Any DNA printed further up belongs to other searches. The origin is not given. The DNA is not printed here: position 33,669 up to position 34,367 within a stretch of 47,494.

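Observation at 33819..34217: Candidate precursor: lasso-type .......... leader fused to nine 10-11-residue Cys modules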

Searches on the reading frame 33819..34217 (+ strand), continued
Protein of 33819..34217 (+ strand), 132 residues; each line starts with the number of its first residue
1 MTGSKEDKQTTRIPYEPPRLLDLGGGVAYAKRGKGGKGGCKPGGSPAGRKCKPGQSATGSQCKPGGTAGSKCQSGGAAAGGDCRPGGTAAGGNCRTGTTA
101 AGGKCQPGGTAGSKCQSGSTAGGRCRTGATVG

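Call 72: search_protein_families(library=ncbifam, proteins=[L013:11217-12698:+, L015:8918-10405:+, L015:7953-8921:+, L014:8678-9829:+, L014:9826-10917:+, L014:10914-11549:+, L002:6957-8063:+, L002:6095-6652:+, L002:11591-12214:-, L015:7550-8005:+], max_evalue=0.000001)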
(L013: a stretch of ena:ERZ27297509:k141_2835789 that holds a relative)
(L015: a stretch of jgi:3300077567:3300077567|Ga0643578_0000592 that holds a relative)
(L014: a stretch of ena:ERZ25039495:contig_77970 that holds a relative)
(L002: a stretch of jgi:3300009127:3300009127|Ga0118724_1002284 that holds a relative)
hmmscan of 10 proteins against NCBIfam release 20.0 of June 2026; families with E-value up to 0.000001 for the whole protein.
L013:11217-12698:+ (493 aa): 2 families
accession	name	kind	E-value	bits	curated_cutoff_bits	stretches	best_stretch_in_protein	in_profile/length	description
TIGR04249.1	SCM_chp_ScmC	equivalog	8.8e-56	189.4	125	1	304-489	107-292/292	SynChlorMet cassette protein ScmC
TIGR02228.1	sigpep_I_arch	equivalog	1.4e-09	38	51.85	1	1-75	41-119/158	signal peptidase I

L015:8918-10405:+ (495 aa): 2 families
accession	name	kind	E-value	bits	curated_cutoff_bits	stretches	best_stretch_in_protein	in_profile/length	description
TIGR04249.1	SCM_chp_ScmC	equivalog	3.5e-57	194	125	1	297-495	91-292/292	SynChlorMet cassette protein ScmC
TIGR02228.1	sigpep_I_arch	equivalog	6.1e-11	42.4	51.85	1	1-75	41-119/158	signal peptidase I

L015:7953-8921:+ (322 aa): 57 families (the best 25 are shown)
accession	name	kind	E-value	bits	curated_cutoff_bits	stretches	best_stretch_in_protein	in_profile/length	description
TIGR04250.1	SCM_rSAM_ScmE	equivalog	1.3e-139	465.1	400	1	11-320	1-310/358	SynChlorMet cassette radical SAM/SPASM protein ScmE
NF050035.1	rSAM_WgK_link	exception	5.9e-36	124.2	650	1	9-174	5-170/367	radical SAM/SPASM peptide maturase WgkB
TIGR04051.1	rSAM_NirJ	equivalog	3.9e-29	101.7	515.45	1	19-313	8-307/354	heme d1 biosynthesis radical SAM protein NirJ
TIGR04054.1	rSAM_NirJ1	equivalog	3.1e-28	98.5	650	1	18-218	41-238/387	putative heme d1 biosynthesis radical SAM protein NirJ1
TIGR04347.1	pseudo_SAM_Halo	equivalog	6e-28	98.2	525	1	18-223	43-245/390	TIGR04347 family pseudo-SAM/SPASM protein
TIGR04303.1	GeoRSP_rSAM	equivalog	1.8e-26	93.5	400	1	11-221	3-209/325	GeoRSP system radical SAM/SPASM protein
TIGR04545.1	rSAM_ahbD_hemeb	equivalog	7.5e-26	91.4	500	1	18-314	5-299/339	heme b synthase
NF045574.1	sacti_mat_StsB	exception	9.2e-26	90.7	625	1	18-175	101-256/466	StsB family radical SAM/SPASM domain sactipeptide maturase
TIGR03962.1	mycofact_rSAM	equivalog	1.6e-25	90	265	1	11-173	10-171/339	mycofactocin radical SAM maturase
TIGR02109.1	PQQ_syn_pqqE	equivalog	1.8e-25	89.7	381.35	1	9-314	3-293/358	pyrroloquinoline quinone biosynthesis protein PqqE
TIGR04546.1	rSAM_ahbC_deAc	equivalog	1.9e-25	89.5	650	1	18-201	44-225/390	12,18-didecarboxysiroheme deacetylase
TIGR04251.1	SCM_rSAM_ScmF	equivalog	2.3e-23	83.2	400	1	17-313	8-299/353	SynChlorMet cassette radical SAM/SPASM protein ScmF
TIGR04053.2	TIGR04053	equivalog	8.1e-23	81.2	395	1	18-177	13-175/366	TIGR04053 family radical SAM/SPASM domain-containing protein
NF049973.1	radical_Rv1681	equivalog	9.6e-23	80.6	380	1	22-176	81-235/326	Rv1681 family radical SAM protein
NF047865.1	rSAM_PapB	equivalog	1.1e-20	74.1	340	1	17-286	7-270/330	PapB family radical SAM/SPASM ranthipeptide maturase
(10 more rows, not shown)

L014:8678-9829:+ (383 aa): 64 families (the best 25 are shown)
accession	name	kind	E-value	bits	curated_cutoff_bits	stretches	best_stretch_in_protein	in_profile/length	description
TIGR04250.1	SCM_rSAM_ScmE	equivalog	1.8e-170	566.6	400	1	26-382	1-357/358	SynChlorMet cassette radical SAM/SPASM protein ScmE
NF050035.1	rSAM_WgK_link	exception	1.3e-41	142.8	650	1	25-186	6-167/367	radical SAM/SPASM peptide maturase WgkB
TIGR04051.1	rSAM_NirJ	equivalog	2.5e-36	125.4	515.45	1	34-368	8-344/354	heme d1 biosynthesis radical SAM protein NirJ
TIGR04303.1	GeoRSP_rSAM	equivalog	2.1e-33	116.3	400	2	26-190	3-164/325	GeoRSP system radical SAM/SPASM protein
NF045574.1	sacti_mat_StsB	exception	8.3e-33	113.9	625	1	33-190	101-256/466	StsB family radical SAM/SPASM domain sactipeptide maturase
TIGR03962.1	mycofact_rSAM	equivalog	1.3e-31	110.1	265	1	26-187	10-170/339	mycofactocin radical SAM maturase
TIGR04347.1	pseudo_SAM_Halo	equivalog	1.7e-31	109.9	525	1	33-372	43-385/390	TIGR04347 family pseudo-SAM/SPASM protein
TIGR04054.1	rSAM_NirJ1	equivalog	1.2e-30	106.5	650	1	33-193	41-199/387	putative heme d1 biosynthesis radical SAM protein NirJ1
TIGR02109.1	PQQ_syn_pqqE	equivalog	8.8e-30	103.8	381.35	1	25-371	4-330/358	pyrroloquinoline quinone biosynthesis protein PqqE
TIGR04546.1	rSAM_ahbC_deAc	equivalog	1.2e-29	103.3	650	1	33-370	44-383/390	12,18-didecarboxysiroheme deacetylase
TIGR04545.1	rSAM_ahbD_hemeb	equivalog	2.1e-29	103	500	1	33-362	5-327/339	heme b synthase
TIGR04251.1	SCM_rSAM_ScmF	equivalog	1.4e-26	93.7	400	1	32-195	8-173/353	SynChlorMet cassette radical SAM/SPASM protein ScmF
TIGR04053.2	TIGR04053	equivalog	4.2e-25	88.8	395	1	33-365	13-357/366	TIGR04053 family radical SAM/SPASM domain-containing protein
TIGR04340.1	rSAM_ACGX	hypoth_equivalog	4.5e-25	88.6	400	2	32-187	7-166/341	radical SAM/SPASM domain protein, ACGX system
TIGR04055.1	rSAM_NirJ2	equivalog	4.8e-24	85.5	500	1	34-357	6-309/326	putative heme d1 biosynthesis radical SAM protein NirJ2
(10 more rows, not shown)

L014:9826-10917:+ (363 aa): 47 families (the best 25 are shown)
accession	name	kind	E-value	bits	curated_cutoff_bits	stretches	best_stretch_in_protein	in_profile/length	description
TIGR04251.1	SCM_rSAM_ScmF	equivalog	4.9e-160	532.7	400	1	4-353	2-353/353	SynChlorMet cassette radical SAM/SPASM protein ScmF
TIGR04545.1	rSAM_ahbD_hemeb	equivalog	1.4e-35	123.3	500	1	11-339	5-335/339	heme b synthase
TIGR04055.1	rSAM_NirJ2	equivalog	9.8e-34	117.3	500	1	12-339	6-322/326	putative heme d1 biosynthesis radical SAM protein NirJ2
TIGR03962.1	mycofact_rSAM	equivalog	6.8e-31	107.7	265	1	8-345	14-337/339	mycofactocin radical SAM maturase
TIGR04303.1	GeoRSP_rSAM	equivalog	7.8e-31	107.8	400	1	7-339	6-324/325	GeoRSP system radical SAM/SPASM protein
TIGR04053.2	TIGR04053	equivalog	4.3e-29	101.9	395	1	9-195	11-197/366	TIGR04053 family radical SAM/SPASM domain-containing protein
TIGR04051.1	rSAM_NirJ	equivalog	2.3e-26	92.6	515.45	1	11-192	7-184/354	heme d1 biosynthesis radical SAM protein NirJ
TIGR04054.1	rSAM_NirJ1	equivalog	9.1e-26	90.4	650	1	10-195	40-221/387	putative heme d1 biosynthesis radical SAM protein NirJ1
TIGR04347.1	pseudo_SAM_Halo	equivalog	2.9e-25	89.4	525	1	10-195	42-223/390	TIGR04347 family pseudo-SAM/SPASM protein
NF050035.1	rSAM_WgK_link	exception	7.6e-25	87.7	650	1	12-191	15-191/367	radical SAM/SPASM peptide maturase WgkB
TIGR04250.1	SCM_rSAM_ScmE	equivalog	1.6e-24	86.5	400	1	12-331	9-337/358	SynChlorMet cassette radical SAM/SPASM protein ScmE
TIGR04546.1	rSAM_ahbC_deAc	equivalog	2.7e-22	79.1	650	1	10-196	43-225/390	12,18-didecarboxysiroheme deacetylase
NF045574.1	sacti_mat_StsB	exception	3.4e-22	78.9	625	1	4-326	94-400/466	StsB family radical SAM/SPASM domain sactipeptide maturase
TIGR02109.1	PQQ_syn_pqqE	equivalog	7.1e-21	74.5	381.35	1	3-341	5-332/358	pyrroloquinoline quinone biosynthesis protein PqqE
TIGR04317.1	W_rSAM_matur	equivalog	6.7e-20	71.5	380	1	5-188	3-188/349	tungsten cofactor oxidoreductase radical SAM maturase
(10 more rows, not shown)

L014:10914-11549:+ (211 aa): 1 family
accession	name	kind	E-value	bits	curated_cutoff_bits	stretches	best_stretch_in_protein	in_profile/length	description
TIGR02228.1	sigpep_I_arch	equivalog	8.1e-11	42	51.85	1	15-93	37-119/158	signal peptidase I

L002:6957-8063:+ (368 aa): 56 families (the best 25 are shown)
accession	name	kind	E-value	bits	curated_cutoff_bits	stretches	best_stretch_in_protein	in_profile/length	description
TIGR04251.1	SCM_rSAM_ScmF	equivalog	1.8e-172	573.6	400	1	10-362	1-353/353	SynChlorMet cassette radical SAM/SPASM protein ScmF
TIGR04545.1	rSAM_ahbD_hemeb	equivalog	2.6e-40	138.9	500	1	17-337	4-324/339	heme b synthase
TIGR03962.1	mycofact_rSAM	equivalog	6.4e-34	117.6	265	1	17-350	16-333/339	mycofactocin radical SAM maturase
TIGR04303.1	GeoRSP_rSAM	equivalog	2.5e-32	112.7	400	1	15-335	7-311/325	GeoRSP system radical SAM/SPASM protein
TIGR04055.1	rSAM_NirJ2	equivalog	2.9e-32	112.5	500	1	19-342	6-316/326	putative heme d1 biosynthesis radical SAM protein NirJ2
NF050035.1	rSAM_WgK_link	exception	3.5e-28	98.7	650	1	18-198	14-191/367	radical SAM/SPASM peptide maturase WgkB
TIGR04053.2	TIGR04053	equivalog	1.5e-27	96.8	395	1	15-202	10-197/366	TIGR04053 family radical SAM/SPASM domain-containing protein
TIGR04051.1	rSAM_NirJ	equivalog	1.7e-27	96.3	515.45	1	17-202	6-187/354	heme d1 biosynthesis radical SAM protein NirJ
TIGR04250.1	SCM_rSAM_ScmE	equivalog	3.6e-27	95.2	400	1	19-335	9-332/358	SynChlorMet cassette radical SAM/SPASM protein ScmE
TIGR04347.1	pseudo_SAM_Halo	equivalog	3.6e-26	92.3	525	1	17-200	42-221/390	TIGR04347 family pseudo-SAM/SPASM protein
TIGR04054.1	rSAM_NirJ1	equivalog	4.3e-24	84.9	650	1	15-202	38-221/387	putative heme d1 biosynthesis radical SAM protein NirJ1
TIGR02668.1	moaA_archaeal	equivalog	2.5e-23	82.5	325.25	1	13-202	10-197/303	GTP 3',8-cyclase MoaA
NF045574.1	sacti_mat_StsB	exception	5.7e-23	81.5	625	1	11-334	94-399/466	StsB family radical SAM/SPASM domain sactipeptide maturase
TIGR04546.1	rSAM_ahbC_deAc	equivalog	2.9e-22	79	650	1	17-202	43-224/390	12,18-didecarboxysiroheme deacetylase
TIGR04317.1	W_rSAM_matur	equivalog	3.1e-21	75.9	380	1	12-196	3-189/349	tungsten cofactor oxidoreductase radical SAM maturase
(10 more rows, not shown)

L002:6095-6652:+ (185 aa): 0 families

L002:11591-12214:- (207 aa): 0 families

L015:7550-8005:+ (151 aa): 1 family
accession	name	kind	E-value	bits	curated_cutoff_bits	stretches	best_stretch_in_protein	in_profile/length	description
TIGR04248.1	SCM_PqqD_rel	equivalog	5e-29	100.3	100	1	53-134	1-82/84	SynChlorMet cassette protein ScmD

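Call 81: search_protein_families(library=pfam, proteins=[L001:6216-6602:+, L008:4567-4995:+, L010:7212-7643:+, L007:75-500:+], max_evalue=10)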
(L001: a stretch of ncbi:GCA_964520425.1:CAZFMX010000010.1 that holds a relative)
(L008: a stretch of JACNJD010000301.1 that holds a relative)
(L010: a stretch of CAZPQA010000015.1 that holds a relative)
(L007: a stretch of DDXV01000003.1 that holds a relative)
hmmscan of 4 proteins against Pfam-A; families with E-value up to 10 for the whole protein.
L001:6216-6602:+ (128 aa): 2 families
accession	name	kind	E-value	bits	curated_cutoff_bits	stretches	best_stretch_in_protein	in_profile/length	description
PF05402.18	PqqD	-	5.4e-12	46.3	23.4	1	69-125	10-66/67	Coenzyme PQQ synthesis protein D (PqqD)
PF22440.1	SirC_C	-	3.4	8.2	27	0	96-108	31-43/47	SirC C-terminal domain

L008:4567-4995:+ (142 aa): 1 family
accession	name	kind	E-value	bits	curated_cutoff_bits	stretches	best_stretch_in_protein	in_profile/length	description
PF05402.18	PqqD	-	2.8e-09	37.6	23.4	1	87-140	14-67/67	Coenzyme PQQ synthesis protein D (PqqD)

L010:7212-7643:+ (143 aa): 1 family
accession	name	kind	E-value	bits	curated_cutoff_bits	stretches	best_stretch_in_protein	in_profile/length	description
PF05402.18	PqqD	-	3.9e-09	37.1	23.4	1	86-140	12-66/67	Coenzyme PQQ synthesis protein D (PqqD)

L007:75-500:+ (141 aa): 3 families
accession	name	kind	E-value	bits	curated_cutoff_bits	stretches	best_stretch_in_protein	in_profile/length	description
PF05402.18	PqqD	-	2.8e-11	44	23.4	1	86-139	14-67/67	Coenzyme PQQ synthesis protein D (PqqD)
PF08220.18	HTH_DeoR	-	0.0072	16.5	21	1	110-126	19-35/57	DeoR-like helix-turn-helix domain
PF11264.13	ThylakoidFormat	-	0.15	12.2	27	1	96-138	154-196/216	Thylakoid formation protein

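Call 86: predict_structure(alignment_id=A1)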
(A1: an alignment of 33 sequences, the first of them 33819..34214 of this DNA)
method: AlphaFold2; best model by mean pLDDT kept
length: 132 residues; sequences in the alignment: 33
mean_pLDDT: 46.3   pTM: 0.15
mean pLDDT of the five models: 46.3, 43.6, 42.7, 42.3, 42.3
residues with pLDDT >= 90: 0; 70-90: 11; 50-70: 18; < 50: 103
segments of 3 or more residues with pLDDT < 50: 32-131
pLDDT, mean of each block of 10 residues (from residue 1): 58 81 61 43 42 41 40 41 42 41 39 35 38 47
secondary structure, 60 per line:
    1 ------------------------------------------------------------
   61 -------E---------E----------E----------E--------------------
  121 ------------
elements in order:

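Call 88: find_related_loci(query=A1, collection=metagenome_contigs, flank=8000)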
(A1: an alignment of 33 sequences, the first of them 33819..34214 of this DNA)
Query A1 (132 aa) in metagenome_contigs; peptide patterns used: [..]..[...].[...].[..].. (x = any residue, [..] = any of these).
30 stretches matched a pattern; 28 encode a relative of the query (tblastn E <= 1e-3); 28 distinct loci.
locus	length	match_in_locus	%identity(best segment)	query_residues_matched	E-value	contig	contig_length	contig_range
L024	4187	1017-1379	80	1-126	4e-57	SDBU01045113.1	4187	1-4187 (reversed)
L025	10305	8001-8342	64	1-130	3e-40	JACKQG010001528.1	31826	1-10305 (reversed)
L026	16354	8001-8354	54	1-125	4e-28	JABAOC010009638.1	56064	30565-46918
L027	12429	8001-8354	54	1-125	4e-28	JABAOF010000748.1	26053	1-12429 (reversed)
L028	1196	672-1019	46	1-131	1e-26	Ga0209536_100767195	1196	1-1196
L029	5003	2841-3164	54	1-113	4e-25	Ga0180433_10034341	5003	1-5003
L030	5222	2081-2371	50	1-102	3e-23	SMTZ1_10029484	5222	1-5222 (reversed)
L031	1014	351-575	53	1-91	2e-21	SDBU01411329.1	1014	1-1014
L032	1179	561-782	59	1-79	9e-21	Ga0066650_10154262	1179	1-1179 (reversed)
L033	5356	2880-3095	55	1-78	2e-20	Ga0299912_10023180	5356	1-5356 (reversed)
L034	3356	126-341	55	1-78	2e-20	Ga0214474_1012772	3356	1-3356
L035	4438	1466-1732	49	1-84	8e-20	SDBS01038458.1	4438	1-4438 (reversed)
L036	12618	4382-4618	52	1-87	4e-18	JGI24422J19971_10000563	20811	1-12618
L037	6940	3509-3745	52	1-87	3e-18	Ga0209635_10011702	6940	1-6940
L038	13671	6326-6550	49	1-81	5e-18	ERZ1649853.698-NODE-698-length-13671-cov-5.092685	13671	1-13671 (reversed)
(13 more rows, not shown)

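Call 93: search_protein_families(library=ncbifam, proteins=[L010:1531-2979:+, L010:3556-4239:+], max_evalue=0.00001)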
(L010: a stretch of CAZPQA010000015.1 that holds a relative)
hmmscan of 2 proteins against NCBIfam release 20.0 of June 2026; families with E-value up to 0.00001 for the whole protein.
L010:1531-2979:+ (482 aa): 1 family
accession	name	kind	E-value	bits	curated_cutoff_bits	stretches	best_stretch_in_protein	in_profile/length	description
NF038032.1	CehA_McbA_metalo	domain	1.8e-11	44.1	80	1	227-479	81-314/315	CehA/McbA family metallohydrolase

L010:3556-4239:+ (227 aa): 0 families
